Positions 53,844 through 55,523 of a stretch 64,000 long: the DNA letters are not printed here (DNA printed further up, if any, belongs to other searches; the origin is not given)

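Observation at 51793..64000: Operon of at least 11 genes for anaerobic purine/urate catabolism (selenium-dependent molybdenum hydroxylase type)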

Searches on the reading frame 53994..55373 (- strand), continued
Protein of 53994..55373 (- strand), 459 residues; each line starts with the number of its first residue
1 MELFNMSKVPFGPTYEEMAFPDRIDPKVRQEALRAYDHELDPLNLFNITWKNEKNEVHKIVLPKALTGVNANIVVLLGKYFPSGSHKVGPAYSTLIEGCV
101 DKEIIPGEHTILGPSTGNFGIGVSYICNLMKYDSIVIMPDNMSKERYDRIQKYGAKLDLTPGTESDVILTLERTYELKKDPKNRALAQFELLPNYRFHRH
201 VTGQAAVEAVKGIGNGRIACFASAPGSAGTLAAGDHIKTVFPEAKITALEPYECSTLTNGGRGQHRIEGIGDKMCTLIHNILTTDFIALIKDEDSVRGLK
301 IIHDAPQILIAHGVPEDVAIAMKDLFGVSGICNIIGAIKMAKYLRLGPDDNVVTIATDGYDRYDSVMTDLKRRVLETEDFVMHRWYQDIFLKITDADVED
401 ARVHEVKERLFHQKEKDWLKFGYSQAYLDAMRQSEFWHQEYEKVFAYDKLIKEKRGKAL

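Call 72: search_protein_representatives(protein=window:53994-55358:-)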
Query: 454 residues. Proteins with E-value up to 0.001 (for the whole library): 3756; up to 1e-10: 886; up to 1e-30: 108. The best 150 are listed.
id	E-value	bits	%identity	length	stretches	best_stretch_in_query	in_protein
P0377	1.6e-137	475.5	59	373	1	6-369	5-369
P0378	4.6e-131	454.1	55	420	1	2-450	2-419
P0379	3.0e-111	388.8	68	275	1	198-450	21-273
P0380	2.1e-106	372.9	45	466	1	6-450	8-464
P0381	4.4e-105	368.5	43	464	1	5-447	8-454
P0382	1.0e-92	327.8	57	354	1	1-313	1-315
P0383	5.4e-90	318.8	49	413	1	55-442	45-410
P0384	2.4e-89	316.6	68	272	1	107-315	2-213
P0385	8.6e-89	314.8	79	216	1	57-234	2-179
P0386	2.1e-86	306.9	67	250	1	92-298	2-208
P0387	9.3e-81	288.3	39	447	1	34-453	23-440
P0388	1.0e-74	268.4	36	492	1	8-449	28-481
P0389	8.7e-74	265.4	47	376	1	5-286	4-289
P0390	7.9e-69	249.0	75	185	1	1-150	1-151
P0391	3.7e-68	246.8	49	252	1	4-252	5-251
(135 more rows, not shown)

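Call 79: find_encoding_contigs(protein=P0349, flank=10000, max_places=1)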
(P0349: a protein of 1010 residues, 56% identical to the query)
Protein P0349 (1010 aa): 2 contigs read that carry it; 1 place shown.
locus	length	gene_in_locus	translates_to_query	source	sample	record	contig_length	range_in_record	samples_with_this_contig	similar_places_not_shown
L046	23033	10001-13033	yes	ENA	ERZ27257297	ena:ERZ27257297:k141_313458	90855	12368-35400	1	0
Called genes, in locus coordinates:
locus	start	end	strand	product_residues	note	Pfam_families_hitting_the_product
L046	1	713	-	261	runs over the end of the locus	PF02625:XdhC_CoxI, PF13478:XdhC_C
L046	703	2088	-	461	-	PF12804:NTP_transf_3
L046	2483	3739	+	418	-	PF00291:PALP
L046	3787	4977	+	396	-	PF01546:Peptidase_M20, PF07687:M20_dimer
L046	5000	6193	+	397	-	PF02729:OTCace_N, PF00185:OTCace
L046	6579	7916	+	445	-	PF22039:HUTI_composite_bact (weak), PF01979:Amidohydro_1, PF07969:Amidohydro_3 (weak)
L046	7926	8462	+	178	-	PF09918:DUF2148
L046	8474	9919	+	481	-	PF00860:Xan_ur_permease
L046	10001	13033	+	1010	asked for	PF14691:Fer4_20, PF00070:Pyr_redox (faint), PF01266:DAO (weak), PF01494:FAD_binding_3 (weak), PF01593:Amino_oxidase (faint), PF07992:Pyr_redox_2, PF13450:NAD_binding_8, PF13738:Pyr_redox_3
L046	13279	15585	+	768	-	PF01315:Ald_Xan_dh_C, PF02738:MoCoBD_1, PF20256:MoCoBD_2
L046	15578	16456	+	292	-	PF00941:FAD_binding_5, PF03450:CO_deh_flav_C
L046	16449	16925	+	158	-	PF00111:Fer2, PF01799:Fer2_2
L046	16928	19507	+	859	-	PF00111:Fer2 (weak), PF13085:Fer2_3 (weak), PF01799:Fer2_2, PF01315:Ald_Xan_dh_C, PF02738:MoCoBD_1, PF20256:MoCoBD_2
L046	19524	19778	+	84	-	PF12674:Zn_ribbon_2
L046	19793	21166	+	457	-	PF01979:Amidohydro_1, PF07969:Amidohydro_3 (weak)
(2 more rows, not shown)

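Call 80: find_encoding_contigs(protein=P0374, flank=10000, max_places=1)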
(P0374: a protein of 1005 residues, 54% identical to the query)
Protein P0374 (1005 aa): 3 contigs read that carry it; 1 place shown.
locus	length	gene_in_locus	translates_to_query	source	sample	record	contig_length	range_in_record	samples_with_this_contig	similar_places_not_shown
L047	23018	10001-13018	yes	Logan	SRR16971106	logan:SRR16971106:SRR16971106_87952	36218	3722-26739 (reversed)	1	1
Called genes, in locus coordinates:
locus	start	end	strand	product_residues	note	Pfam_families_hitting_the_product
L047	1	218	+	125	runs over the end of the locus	PF20092:DUF6483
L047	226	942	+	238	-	PF00561:Abhydrolase_1, PF03959:FSH1 (faint), PF12146:Hydrolase_4, PF12697:Abhydrolase_6, PF03096:Ndr (weak)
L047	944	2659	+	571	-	PF04851:ResIII (weak), PF00270:DEAD, PF00271:Helicase_C, PF25399:DeaD_dimer (weak), PF03880:DbpA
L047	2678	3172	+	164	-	PF00583:Acetyltransf_1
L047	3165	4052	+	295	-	PF00106:adh_short, PF08659:KR, PF13561:adh_short_C2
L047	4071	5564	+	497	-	PF00370:FGGY_N, PF01869:BcrAD_BadFG (faint), PF02782:FGGY_C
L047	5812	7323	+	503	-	PF16403:Bact_surface_Ig-like, PF07523:Big_3 (faint), PF16403:Bact_surface_Ig-like, PF01522:Polysacc_deac_1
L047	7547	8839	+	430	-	PF01546:Peptidase_M20, PF07687:M20_dimer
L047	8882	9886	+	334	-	PF02729:OTCace_N, PF00185:OTCace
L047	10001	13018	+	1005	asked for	PF14691:Fer4_20, PF00070:Pyr_redox (weak), PF01494:FAD_binding_3 (weak), PF07992:Pyr_redox_2, PF13450:NAD_binding_8 (weak), PF13738:Pyr_redox_3 (weak)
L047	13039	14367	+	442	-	PF22039:HUTI_composite_bact, PF01979:Amidohydro_1, PF07969:Amidohydro_3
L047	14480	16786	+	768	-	PF01315:Ald_Xan_dh_C, PF02738:MoCoBD_1, PF20256:MoCoBD_2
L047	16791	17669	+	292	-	PF00941:FAD_binding_5, PF03450:CO_deh_flav_C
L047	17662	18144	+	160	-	PF00111:Fer2, PF01799:Fer2_2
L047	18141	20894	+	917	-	PF00111:Fer2 (weak), PF13085:Fer2_3 (faint), PF01799:Fer2_2, PF01315:Ald_Xan_dh_C, PF02738:MoCoBD_1, PF20256:MoCoBD_2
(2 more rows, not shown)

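Call 81: find_encoding_contigs(protein=P0365, flank=10000, max_places=1)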
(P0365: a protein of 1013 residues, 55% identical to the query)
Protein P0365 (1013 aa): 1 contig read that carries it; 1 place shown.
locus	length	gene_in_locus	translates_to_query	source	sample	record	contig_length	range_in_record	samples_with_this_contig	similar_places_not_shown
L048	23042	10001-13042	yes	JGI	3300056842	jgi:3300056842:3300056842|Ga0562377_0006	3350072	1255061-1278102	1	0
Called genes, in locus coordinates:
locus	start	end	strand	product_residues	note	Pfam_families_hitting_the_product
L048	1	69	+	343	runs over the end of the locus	PF00586:AIRS, PF02769:AIRS_C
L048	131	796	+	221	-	PF01206:TusA, PF02635:DsrE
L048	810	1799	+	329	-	PF11823:Se_S_carrier, PF19842:YqeC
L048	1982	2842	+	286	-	PF25919:BSH_CusB (faint)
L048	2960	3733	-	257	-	PF01869:BcrAD_BadFG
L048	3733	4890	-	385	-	PF06050:HGD-D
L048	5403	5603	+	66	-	-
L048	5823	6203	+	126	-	PF01042:Ribonuc_L-PSP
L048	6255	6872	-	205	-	PF01128:IspD (faint), PF02348:CTP_transf_3 (faint), PF12804:NTP_transf_3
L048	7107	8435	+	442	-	PF22039:HUTI_composite_bact, PF01979:Amidohydro_1, PF07969:Amidohydro_3 (faint)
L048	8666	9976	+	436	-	PF00860:Xan_ur_permease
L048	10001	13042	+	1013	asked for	PF14691:Fer4_20, PF00070:Pyr_redox (faint), PF07992:Pyr_redox_2, PF13738:Pyr_redox_3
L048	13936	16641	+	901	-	PF00690:Cation_ATPase_N, PF00122:E1-E2_ATPase, PF00702:Hydrolase, PF13246:Cation_ATPase, PF00689:Cation_ATPase_C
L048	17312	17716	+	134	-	PF02082:Rrf2, PF12802:MarR_2 (faint)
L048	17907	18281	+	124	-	PF02082:Rrf2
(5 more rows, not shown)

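Call 92: find_encoding_contigs(protein=P0380, flank=10000, max_places=2)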
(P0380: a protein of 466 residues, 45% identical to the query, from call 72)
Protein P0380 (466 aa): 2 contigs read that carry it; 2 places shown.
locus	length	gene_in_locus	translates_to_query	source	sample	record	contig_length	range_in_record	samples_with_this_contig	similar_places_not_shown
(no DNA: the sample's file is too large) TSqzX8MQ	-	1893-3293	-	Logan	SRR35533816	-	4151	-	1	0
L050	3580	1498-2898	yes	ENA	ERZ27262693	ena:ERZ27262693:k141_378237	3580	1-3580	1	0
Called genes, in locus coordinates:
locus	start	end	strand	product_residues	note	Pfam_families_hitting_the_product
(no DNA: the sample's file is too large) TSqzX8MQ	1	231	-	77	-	?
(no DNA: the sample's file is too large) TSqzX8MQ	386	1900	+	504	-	PF00291:PALP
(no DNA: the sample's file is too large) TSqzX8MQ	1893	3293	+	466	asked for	PF00291:PALP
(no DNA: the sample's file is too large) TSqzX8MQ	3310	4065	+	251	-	PF04055:Radical_SAM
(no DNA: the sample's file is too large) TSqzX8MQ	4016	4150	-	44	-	?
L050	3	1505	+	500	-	?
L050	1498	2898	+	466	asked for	PF00291:PALP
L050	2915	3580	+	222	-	?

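Call 94: find_encoding_contigs(protein=P0381, flank=10000, max_places=3)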
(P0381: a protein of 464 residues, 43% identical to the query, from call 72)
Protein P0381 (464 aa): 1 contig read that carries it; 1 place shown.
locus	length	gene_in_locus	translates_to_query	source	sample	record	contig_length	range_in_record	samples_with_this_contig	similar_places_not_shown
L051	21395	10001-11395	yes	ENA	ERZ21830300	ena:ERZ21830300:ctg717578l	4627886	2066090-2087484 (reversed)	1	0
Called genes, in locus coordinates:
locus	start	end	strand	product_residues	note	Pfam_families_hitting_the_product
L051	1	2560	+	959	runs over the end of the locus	PF01476:LysM (weak), PF23577:LysM_RLK (faint), PF01839:FG-GAP (faint), PF13517:FG-GAP_3 (faint)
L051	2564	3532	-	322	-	PF13439:Glyco_transf_4, PF13579:Glyco_trans_4_4, PF20706:GT4-conflict, PF00534:Glycos_transf_1, PF13692:Glyco_trans_1_4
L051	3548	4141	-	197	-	PF03167:UDG (weak)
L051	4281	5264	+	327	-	PF13228:DUF4037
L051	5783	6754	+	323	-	-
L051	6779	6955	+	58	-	-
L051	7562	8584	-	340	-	PF01073:3Beta_HSD, PF01370:Epimerase, PF02719:Polysacc_synt_2 (faint), PF04321:RmlD_sub_bind, PF05368:NmrA (weak), PF16363:GDP_Man_Dehyd, PF13460:NAD_binding_10, PF07993:NAD_binding_4 (weak)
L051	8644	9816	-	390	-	PF00291:PALP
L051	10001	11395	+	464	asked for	PF00291:PALP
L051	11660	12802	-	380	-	-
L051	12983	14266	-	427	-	PF09861:Lar_N, PF21113:LarA_C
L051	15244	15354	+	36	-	-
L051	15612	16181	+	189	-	PF13304:AAA_21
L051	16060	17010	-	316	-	-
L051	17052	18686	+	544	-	PF00496:SBP_bac_5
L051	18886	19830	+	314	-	PF19300:BPD_transp_1_N, PF00528:BPD_transp_1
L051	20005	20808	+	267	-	PF00528:BPD_transp_1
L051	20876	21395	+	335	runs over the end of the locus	PF24827:AstE_AspA_cat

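Call 96: search_protein_families(library=ncbifam, proteins=[L051:8644-9816:-, L050:3-1505:+, L045:3512-4984:+, L051:10001-11395:+], max_evalue=1e-10)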
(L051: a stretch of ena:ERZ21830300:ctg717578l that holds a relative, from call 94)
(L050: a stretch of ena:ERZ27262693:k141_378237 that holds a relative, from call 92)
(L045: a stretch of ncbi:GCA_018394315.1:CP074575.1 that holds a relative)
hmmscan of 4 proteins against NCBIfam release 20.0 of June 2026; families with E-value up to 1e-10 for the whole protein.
L051:8644-9816:- (390 aa): 26 families (the best 25 are shown)
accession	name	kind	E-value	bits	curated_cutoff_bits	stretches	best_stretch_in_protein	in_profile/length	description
NF006050.0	PRK08197.1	equivalog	8.4e-173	574.8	303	1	2-388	2-387/406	threonine synthase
NF004170.0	PRK05638.1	equivalog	3.5e-54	184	421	1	54-385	41-358/442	threonine synthase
TIGR00260.1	thrC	equivalog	1.5e-49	169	167.1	1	59-384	1-337/340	threonine synthase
NF006205.0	PRK08329.1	equivalog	1e-40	139.8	358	1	59-385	43-346/347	threonine synthase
NF005035.0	PRK06450.1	equivalog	4.4e-38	131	301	1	73-384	50-336/338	threonine synthase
NF004996.0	PRK06381.1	equivalog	6.7e-38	130.5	266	1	80-380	14-316/319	threonine synthase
TIGR01127.1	ilvA_1Cterm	equivalog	4.3e-23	81.9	378.75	1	82-367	1-270/380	threonine ammonia-lyase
NF006390.0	PRK08639.1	equivalog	6.3e-22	78.1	421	1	81-380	25-312/418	threonine ammonia-lyase IlvA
NF006094.0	PRK08246.1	subfamily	6.7e-22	78.3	331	1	81-379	23-300/310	serine/threonine dehydratase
TIGR03844.1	cysteate_syn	equivalog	5.6e-21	74.8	324.9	1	9-382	3-379/398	cysteate synthase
NF045641.2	BHydaspDhtseBhcB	equivalog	1.6e-19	70.2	550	1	81-380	20-302/312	beta-hydroxyaspartate dehydratase BhcB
NF006389.0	PRK08638.1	equivalog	8.2e-19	67.7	453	1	80-347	26-280/333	bifunctional threonine ammonia-lyase/L-serine ammonia-lyase TdcB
TIGR02079.1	THD1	equivalog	2.2e-17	63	440.55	1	81-362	16-289/410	threonine ammonia-lyase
NF005292.0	PRK06815.1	equivalog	9.6e-17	61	371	1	81-377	21-304/320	threonine/serine dehydratase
NF005454.0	PRK07048.1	equivalog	5.1e-16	58.7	452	1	80-363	24-292/324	threo-3-hydroxy-L-aspartate ammonia-lyase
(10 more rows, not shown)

L050:3-1505:+ (500 aa): 4 families
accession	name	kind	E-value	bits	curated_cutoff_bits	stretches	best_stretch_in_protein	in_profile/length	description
NF006050.0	PRK08197.1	equivalog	2.2e-25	89.3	303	1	108-326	80-283/406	threonine synthase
NF006094.0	PRK08246.1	subfamily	6.9e-13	48.7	331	1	103-299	18-193/310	serine/threonine dehydratase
NF004170.0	PRK05638.1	equivalog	2.4e-11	42.9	421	0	125-320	80-257/442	threonine synthase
NF004996.0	PRK06381.1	equivalog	6.7e-11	41.8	266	0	102-333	9-225/319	threonine synthase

L045:3512-4984:+ (490 aa): 5 families
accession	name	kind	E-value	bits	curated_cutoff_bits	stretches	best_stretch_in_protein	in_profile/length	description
TIGR01139.1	cysK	equivalog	2.1e-30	106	350.95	1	93-392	17-294/298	cysteine synthase A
TIGR01136.1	cysKM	subfamily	4.6e-27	95.2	344.15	1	95-392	19-295/299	cysteine synthase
NF007989.0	PRK10717.1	equivalog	1.1e-24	87.2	387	1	113-394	45-316/334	cysteine synthase A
TIGR01137.1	cysta_beta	equivalog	4.3e-20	71.8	510.25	1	93-393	22-308/457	cystathionine beta-synthase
NF008735.0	PRK11761.1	equivalog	3.9e-11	42.8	413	0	108-335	38-253/296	cysteine synthase CysM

L051:10001-11395:+ (464 aa): 7 families
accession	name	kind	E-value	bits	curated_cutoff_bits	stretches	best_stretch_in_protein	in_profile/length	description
TIGR01136.1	cysKM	subfamily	1.1e-39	136.6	344.15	1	70-297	21-244/299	cysteine synthase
TIGR01139.1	cysK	equivalog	2.5e-39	135.3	350.95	1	68-364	19-292/298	cysteine synthase A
NF007989.0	PRK10717.1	equivalog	4.5e-34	118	387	1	81-368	40-316/334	cysteine synthase A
NF008735.0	PRK11761.1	equivalog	1.7e-23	83.3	413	1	75-257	32-208/296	cysteine synthase CysM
TIGR01138.1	cysM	equivalog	1.4e-21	77.3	394.2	1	76-257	29-204/290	cysteine synthase B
TIGR03945.1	PLP_SbnA_fam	equivalog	3.2e-21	75.7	349.95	1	80-307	32-256/304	2,3-diaminopropionate biosynthesis protein SbnA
TIGR01137.1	cysta_beta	equivalog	5.7e-19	68.1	510.25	1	80-287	36-246/457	cystathionine beta-synthase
